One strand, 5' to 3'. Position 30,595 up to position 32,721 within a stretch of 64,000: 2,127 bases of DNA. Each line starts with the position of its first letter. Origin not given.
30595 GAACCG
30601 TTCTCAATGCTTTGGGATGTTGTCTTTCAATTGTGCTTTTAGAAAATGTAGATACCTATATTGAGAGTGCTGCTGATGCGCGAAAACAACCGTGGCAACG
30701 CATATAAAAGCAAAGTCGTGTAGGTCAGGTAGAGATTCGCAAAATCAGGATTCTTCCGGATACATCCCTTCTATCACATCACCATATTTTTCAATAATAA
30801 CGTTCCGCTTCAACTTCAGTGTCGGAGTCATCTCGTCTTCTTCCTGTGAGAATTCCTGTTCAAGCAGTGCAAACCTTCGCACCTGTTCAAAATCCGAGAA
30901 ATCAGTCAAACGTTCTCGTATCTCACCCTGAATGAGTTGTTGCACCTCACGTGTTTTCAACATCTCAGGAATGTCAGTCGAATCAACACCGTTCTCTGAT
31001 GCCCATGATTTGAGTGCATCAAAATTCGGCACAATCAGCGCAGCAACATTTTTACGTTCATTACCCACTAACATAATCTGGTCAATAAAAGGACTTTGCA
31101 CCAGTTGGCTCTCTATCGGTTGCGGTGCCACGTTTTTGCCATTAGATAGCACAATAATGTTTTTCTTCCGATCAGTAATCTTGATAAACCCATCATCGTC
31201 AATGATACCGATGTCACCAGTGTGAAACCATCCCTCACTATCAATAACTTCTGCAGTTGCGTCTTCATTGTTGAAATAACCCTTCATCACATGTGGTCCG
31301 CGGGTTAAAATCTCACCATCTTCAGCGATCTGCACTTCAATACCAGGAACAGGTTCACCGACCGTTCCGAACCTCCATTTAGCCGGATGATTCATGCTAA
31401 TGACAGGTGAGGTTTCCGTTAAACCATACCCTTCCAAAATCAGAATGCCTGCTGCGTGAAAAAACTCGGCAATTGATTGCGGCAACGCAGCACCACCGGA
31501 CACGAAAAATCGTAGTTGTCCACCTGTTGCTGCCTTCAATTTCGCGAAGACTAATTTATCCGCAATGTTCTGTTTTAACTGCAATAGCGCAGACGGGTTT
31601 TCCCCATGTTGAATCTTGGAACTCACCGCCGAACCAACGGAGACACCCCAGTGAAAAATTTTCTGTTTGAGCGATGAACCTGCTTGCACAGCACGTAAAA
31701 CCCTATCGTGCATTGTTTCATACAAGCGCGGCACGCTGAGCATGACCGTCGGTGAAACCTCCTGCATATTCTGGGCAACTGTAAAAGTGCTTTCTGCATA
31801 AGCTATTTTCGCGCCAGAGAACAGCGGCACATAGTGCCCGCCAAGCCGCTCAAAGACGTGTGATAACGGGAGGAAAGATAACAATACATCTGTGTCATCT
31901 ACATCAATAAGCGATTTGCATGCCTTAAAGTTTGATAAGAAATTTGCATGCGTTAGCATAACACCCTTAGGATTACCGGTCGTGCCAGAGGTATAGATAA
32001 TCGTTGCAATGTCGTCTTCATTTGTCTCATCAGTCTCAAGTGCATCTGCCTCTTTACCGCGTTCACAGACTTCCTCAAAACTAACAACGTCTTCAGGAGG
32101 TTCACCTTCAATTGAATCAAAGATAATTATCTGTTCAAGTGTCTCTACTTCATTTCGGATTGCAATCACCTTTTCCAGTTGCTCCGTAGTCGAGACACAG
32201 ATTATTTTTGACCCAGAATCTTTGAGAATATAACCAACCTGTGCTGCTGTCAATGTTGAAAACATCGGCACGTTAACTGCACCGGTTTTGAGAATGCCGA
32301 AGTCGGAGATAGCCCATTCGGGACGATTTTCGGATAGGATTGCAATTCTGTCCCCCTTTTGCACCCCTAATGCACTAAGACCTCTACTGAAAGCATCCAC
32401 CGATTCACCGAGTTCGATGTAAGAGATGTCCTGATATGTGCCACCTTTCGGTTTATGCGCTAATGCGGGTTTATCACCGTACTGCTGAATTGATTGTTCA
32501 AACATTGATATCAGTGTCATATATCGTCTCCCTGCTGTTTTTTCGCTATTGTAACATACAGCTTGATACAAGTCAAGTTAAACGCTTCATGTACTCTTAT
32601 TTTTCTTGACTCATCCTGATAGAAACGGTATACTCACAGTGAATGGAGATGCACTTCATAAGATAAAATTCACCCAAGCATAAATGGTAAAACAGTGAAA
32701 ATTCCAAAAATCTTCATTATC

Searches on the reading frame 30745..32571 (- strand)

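Call 23: search_protein_families(library=pfam, proteins=[window:30745-32571:-], max_evalue=0.001)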
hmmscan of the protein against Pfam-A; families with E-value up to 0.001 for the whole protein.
window:30745-32571:- (608 aa): 2 families
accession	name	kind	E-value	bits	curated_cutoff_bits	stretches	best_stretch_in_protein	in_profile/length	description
PF00501.34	AMP-binding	-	4.7e-91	305.9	29.9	1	24-433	1-384/384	AMP-binding enzyme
PF23562.2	AMP-binding_C_3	-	7.2e-12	46.2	20.8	1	471-606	2-122/124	AMP-binding enzyme C-terminal domain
